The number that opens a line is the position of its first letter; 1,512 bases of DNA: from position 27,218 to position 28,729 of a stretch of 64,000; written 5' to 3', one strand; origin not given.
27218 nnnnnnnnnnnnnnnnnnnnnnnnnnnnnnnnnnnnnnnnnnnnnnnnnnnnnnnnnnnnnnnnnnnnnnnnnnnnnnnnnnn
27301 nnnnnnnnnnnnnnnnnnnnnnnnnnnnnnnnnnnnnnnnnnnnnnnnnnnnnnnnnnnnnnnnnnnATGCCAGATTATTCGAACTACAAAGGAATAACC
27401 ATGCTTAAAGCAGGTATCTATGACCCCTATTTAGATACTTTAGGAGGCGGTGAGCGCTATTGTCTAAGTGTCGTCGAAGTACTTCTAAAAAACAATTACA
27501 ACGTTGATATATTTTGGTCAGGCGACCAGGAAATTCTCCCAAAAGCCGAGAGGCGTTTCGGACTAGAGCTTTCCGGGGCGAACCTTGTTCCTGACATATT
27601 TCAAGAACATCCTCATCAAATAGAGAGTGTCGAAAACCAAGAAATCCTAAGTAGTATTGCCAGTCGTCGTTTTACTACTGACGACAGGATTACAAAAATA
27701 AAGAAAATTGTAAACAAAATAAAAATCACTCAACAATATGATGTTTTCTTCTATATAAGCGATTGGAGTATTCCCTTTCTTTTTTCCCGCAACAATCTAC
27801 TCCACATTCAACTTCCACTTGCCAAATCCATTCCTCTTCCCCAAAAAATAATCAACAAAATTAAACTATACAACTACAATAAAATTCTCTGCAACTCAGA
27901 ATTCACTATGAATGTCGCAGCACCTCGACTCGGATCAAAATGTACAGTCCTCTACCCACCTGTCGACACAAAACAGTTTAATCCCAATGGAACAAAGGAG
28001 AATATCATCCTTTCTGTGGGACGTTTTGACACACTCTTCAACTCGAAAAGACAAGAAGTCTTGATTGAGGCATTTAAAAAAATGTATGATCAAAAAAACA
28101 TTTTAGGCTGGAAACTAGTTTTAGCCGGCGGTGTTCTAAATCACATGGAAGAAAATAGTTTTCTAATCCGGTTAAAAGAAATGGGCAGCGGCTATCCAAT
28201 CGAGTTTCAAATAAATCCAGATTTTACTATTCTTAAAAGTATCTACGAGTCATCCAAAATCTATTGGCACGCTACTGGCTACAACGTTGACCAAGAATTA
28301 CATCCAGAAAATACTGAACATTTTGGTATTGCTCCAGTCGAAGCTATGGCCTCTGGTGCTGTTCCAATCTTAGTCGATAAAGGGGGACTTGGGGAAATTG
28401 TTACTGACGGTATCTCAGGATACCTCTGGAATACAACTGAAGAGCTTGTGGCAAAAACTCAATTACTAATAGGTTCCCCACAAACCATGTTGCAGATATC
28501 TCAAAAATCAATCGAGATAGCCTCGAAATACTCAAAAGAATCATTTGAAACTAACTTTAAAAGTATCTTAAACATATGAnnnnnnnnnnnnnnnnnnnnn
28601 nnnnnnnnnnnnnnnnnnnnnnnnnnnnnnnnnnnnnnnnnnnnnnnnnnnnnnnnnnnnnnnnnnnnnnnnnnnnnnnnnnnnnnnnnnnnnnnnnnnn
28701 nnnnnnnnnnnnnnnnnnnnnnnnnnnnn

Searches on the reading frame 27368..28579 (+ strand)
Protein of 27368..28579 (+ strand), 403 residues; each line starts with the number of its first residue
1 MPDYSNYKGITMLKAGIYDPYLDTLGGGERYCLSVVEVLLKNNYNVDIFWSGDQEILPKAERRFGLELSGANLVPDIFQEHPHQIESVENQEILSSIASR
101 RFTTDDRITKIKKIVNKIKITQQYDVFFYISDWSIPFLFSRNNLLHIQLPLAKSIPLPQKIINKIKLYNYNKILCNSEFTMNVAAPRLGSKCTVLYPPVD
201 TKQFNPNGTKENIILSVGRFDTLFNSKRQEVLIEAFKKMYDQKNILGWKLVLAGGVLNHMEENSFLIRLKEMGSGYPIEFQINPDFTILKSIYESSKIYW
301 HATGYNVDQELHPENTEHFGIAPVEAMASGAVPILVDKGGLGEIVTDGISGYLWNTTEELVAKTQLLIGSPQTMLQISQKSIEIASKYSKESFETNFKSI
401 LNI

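Call 5: search_protein_families(library=pfam, proteins=[window:27368-28579:+], max_evalue=0.01)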
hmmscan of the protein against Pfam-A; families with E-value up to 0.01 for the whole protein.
window:27368-28579:+ (403 aa): 5 families
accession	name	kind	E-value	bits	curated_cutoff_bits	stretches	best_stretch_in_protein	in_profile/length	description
PF00534.26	Glycos_transf_1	-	3.6e-19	69.4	26.4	1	203-380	7-168/172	Glycosyl transferases group 1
PF13692.12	Glyco_trans_1_4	-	5.4e-13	49.8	27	1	212-367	2-139/142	Glycosyl transferases group 1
PF13439.12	Glyco_transf_4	-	2.6e-05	24.8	28.5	1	26-202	2-169/170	Glycosyltransferase Family 4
PF20706.3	GT4-conflict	-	0.0015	18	26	1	198-351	180-326/385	Family 4 Glycosyltransferase in conflict systems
PF15924.11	ALG11_N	-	0.0025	18.3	29.8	1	15-72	4-67/209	ALG11 mannosyltransferase N-terminus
